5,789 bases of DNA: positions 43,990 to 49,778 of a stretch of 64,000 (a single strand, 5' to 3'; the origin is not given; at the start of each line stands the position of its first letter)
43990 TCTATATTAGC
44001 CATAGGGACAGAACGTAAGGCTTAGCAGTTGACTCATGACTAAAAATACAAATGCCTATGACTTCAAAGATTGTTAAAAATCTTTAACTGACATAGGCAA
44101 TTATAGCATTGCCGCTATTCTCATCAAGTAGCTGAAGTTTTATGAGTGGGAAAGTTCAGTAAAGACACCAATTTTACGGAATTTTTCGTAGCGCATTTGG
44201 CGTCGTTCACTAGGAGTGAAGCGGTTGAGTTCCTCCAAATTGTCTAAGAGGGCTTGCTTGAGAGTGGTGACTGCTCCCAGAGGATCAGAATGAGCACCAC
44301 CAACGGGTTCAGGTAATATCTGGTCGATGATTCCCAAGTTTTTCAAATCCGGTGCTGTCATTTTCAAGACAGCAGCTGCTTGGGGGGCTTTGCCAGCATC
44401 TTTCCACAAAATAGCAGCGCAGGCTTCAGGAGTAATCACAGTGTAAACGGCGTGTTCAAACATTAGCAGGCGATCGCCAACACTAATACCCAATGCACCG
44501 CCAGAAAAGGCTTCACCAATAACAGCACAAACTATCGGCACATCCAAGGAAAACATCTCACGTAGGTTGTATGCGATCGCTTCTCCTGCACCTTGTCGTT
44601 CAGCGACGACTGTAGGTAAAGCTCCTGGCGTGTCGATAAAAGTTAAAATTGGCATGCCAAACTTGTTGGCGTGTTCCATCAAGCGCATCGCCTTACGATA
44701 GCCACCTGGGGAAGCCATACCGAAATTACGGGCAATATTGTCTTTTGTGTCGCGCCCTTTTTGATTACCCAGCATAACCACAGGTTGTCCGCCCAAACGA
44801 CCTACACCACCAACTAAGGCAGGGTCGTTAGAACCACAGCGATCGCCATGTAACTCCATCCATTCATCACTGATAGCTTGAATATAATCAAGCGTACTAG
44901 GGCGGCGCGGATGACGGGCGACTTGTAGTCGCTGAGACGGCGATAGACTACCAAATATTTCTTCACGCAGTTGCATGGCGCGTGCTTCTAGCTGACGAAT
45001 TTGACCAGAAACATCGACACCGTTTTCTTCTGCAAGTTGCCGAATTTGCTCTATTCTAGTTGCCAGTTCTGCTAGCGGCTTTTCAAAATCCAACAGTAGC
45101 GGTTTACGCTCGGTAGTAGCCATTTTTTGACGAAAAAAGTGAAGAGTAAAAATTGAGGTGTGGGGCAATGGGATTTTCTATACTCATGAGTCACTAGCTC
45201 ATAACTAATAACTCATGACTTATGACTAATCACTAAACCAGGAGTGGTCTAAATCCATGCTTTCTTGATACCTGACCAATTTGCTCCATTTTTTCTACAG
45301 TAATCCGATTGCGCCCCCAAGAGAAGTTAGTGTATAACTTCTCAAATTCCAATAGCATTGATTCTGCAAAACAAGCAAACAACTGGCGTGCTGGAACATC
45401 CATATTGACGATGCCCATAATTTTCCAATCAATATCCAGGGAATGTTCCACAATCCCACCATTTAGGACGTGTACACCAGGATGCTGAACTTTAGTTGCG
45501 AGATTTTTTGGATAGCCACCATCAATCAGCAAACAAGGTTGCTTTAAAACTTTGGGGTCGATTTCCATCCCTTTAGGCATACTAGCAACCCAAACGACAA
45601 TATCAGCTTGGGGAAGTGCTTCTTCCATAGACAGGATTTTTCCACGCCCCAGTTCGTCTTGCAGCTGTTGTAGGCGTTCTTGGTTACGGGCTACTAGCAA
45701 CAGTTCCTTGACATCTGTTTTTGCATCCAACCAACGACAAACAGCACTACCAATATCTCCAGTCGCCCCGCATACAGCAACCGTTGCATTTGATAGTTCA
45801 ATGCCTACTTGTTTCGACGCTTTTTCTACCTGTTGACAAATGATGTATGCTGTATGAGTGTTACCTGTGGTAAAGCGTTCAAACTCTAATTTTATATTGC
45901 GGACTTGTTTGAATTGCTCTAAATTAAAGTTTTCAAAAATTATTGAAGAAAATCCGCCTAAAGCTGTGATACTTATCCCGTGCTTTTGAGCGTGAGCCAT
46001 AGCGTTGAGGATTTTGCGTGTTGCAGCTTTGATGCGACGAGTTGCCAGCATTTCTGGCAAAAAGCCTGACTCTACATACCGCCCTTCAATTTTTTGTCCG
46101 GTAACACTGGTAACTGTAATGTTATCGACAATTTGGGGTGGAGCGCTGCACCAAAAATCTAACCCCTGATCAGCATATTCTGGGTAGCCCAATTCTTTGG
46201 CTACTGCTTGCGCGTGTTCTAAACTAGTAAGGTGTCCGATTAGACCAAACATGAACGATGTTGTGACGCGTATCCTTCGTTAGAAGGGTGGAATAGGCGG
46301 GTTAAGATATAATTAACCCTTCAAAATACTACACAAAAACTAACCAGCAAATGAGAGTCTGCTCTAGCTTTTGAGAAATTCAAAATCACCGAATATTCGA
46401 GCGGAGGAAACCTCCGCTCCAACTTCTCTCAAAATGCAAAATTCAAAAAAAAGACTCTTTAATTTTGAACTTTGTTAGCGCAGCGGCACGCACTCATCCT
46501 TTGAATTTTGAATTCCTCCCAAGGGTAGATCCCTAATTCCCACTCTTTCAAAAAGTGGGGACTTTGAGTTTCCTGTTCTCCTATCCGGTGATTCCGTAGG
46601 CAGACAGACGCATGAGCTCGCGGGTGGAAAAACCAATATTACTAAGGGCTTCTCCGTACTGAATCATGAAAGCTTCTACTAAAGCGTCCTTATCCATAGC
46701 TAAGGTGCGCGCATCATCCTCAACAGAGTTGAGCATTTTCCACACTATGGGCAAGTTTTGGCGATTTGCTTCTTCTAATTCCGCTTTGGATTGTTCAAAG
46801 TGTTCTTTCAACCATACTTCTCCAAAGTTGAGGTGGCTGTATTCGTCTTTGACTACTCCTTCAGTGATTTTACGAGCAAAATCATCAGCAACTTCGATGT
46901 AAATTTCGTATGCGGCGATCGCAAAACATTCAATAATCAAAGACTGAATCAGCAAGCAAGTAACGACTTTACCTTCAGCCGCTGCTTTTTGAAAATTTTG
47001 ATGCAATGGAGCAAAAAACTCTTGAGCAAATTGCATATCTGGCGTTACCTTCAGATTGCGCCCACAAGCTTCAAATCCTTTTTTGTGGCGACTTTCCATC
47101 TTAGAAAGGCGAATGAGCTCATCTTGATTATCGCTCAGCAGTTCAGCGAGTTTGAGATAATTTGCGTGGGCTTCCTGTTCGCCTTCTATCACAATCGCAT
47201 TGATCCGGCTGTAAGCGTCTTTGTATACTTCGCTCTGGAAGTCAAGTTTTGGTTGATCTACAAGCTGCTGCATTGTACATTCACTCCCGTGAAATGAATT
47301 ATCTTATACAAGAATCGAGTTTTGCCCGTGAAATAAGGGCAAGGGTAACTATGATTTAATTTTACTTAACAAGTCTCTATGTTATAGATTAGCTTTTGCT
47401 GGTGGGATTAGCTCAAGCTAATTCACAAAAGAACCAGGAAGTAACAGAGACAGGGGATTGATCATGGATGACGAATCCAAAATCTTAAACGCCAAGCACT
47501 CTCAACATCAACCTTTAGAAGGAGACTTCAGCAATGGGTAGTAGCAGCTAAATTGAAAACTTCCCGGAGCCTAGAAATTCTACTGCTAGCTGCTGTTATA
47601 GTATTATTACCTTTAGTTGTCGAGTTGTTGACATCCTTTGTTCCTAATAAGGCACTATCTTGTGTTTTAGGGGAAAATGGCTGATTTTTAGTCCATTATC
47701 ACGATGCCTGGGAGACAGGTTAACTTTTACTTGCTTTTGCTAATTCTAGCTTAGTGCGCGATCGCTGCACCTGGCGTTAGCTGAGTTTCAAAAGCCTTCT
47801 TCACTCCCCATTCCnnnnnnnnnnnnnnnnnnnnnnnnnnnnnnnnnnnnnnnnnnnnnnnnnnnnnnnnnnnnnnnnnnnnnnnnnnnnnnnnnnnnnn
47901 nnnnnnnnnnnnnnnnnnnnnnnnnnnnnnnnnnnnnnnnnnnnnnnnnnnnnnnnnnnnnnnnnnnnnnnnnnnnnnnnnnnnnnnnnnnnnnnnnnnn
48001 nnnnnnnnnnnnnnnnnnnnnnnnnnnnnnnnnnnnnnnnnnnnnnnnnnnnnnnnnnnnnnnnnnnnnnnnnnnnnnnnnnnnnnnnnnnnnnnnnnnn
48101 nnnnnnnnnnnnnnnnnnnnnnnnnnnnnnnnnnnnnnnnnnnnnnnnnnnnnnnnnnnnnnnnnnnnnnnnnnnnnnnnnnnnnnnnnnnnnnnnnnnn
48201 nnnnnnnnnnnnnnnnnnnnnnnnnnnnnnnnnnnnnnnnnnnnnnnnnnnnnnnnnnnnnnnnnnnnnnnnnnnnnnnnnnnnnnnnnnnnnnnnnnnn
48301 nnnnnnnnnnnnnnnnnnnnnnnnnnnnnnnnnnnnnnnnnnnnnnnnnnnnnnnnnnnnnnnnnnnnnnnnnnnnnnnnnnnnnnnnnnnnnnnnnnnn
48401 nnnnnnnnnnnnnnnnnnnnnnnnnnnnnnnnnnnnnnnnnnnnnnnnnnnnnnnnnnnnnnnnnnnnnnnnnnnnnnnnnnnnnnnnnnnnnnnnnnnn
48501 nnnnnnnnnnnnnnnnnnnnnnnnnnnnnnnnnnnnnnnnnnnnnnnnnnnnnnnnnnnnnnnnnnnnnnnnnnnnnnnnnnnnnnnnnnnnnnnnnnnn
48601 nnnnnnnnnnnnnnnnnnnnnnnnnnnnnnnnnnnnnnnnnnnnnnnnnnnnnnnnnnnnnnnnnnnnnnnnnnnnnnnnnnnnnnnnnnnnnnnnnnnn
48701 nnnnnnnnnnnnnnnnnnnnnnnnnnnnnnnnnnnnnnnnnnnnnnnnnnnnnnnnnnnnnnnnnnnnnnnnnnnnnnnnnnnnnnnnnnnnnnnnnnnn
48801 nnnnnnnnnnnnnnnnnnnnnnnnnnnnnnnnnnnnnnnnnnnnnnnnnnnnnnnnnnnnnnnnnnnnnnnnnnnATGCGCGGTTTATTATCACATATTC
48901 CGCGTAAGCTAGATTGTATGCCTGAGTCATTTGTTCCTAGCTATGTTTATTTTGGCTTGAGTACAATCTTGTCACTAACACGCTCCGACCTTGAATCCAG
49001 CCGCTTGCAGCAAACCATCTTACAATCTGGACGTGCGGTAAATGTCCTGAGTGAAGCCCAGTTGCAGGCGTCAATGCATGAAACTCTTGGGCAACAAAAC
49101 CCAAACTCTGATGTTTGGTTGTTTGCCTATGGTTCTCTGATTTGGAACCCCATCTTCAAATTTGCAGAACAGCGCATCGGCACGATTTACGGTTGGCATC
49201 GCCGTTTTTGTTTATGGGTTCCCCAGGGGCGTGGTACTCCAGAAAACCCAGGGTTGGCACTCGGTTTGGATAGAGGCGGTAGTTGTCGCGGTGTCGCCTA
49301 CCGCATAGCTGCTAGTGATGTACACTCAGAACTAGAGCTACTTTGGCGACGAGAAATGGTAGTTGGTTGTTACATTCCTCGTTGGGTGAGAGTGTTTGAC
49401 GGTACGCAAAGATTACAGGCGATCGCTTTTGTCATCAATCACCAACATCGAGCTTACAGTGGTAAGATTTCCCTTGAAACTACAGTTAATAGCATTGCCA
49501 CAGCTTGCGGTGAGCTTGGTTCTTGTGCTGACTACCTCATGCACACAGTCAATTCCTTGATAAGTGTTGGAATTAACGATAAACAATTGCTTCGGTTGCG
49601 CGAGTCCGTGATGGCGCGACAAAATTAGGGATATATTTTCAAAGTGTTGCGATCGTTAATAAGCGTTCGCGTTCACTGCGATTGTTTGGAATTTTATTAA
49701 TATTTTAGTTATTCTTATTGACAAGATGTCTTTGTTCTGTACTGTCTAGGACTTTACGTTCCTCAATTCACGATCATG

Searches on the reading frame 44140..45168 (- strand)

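Call 82: search_protein_families(library=pfam, proteins=[window:44140-45168:-], max_evalue=0.00001)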
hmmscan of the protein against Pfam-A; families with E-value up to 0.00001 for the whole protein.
window:44140-45168:- (342 aa): 2 families
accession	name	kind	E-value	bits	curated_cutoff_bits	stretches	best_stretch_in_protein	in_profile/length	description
PF03255.19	ACCA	-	1.2e-134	448.9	23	1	26-334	2-310/310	Acetyl co-enzyme A carboxylase carboxyltransferase-like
PF01039.27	Carboxyl_trans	-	6.3e-15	55.2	22.3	1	117-263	283-425/493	Carboxyl transferase domain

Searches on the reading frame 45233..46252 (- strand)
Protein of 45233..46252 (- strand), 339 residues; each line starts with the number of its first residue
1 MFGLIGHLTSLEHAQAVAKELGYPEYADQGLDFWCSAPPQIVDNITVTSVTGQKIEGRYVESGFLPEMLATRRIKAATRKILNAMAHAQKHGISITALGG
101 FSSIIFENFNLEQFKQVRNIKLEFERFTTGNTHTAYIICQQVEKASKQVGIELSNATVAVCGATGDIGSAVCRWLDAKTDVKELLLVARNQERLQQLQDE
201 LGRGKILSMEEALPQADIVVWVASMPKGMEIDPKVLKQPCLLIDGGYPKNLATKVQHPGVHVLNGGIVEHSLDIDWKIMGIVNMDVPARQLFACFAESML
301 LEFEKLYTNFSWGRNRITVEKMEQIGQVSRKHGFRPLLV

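Call 82: search_protein_families(library=pfam, proteins=[window:45233-46252:-], max_evalue=0.00001)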
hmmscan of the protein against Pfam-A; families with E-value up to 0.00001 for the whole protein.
window:45233-46252:- (339 aa): 2 families
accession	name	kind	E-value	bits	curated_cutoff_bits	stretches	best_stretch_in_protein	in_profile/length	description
PF01488.26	Shikimate_DH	-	8.5e-08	32.8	24.3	1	144-259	2-126/138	Shikimate / quinate 5-dehydrogenase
PF01118.30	Semialdhyde_dh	-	1.2e-06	29.3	26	1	157-244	1-95/121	Semialdehyde dehydrogenase, NAD binding domain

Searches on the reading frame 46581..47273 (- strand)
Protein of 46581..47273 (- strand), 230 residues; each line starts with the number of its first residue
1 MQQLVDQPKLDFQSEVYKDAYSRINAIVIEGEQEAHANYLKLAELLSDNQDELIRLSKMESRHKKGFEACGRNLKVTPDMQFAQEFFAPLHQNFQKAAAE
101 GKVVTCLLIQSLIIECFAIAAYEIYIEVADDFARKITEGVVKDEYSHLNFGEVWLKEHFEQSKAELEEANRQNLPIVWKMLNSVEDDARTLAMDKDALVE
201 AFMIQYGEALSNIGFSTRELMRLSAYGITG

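Call 82: search_protein_families(library=pfam, proteins=[window:46581-47273:-], max_evalue=0.00001)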
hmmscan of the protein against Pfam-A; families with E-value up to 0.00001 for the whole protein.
window:46581-47273:- (230 aa): 1 family
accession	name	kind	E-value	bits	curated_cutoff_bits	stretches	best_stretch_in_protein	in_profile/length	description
PF11266.14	Ald_deCOase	-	1.2e-123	411.5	28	1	11-228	1-218/218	Long-chain fatty aldehyde decarbonylase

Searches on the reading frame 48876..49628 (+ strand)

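Call 82: search_protein_families(library=pfam, proteins=[window:48876-49628:+], max_evalue=0.00001)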
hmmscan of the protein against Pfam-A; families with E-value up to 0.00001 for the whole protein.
window:48876-49628:+ (250 aa): 1 family
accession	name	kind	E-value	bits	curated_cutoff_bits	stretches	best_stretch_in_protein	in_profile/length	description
PF04752.17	ChaC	-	2.1e-38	132.6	21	1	80-246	1-174/176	ChaC-like protein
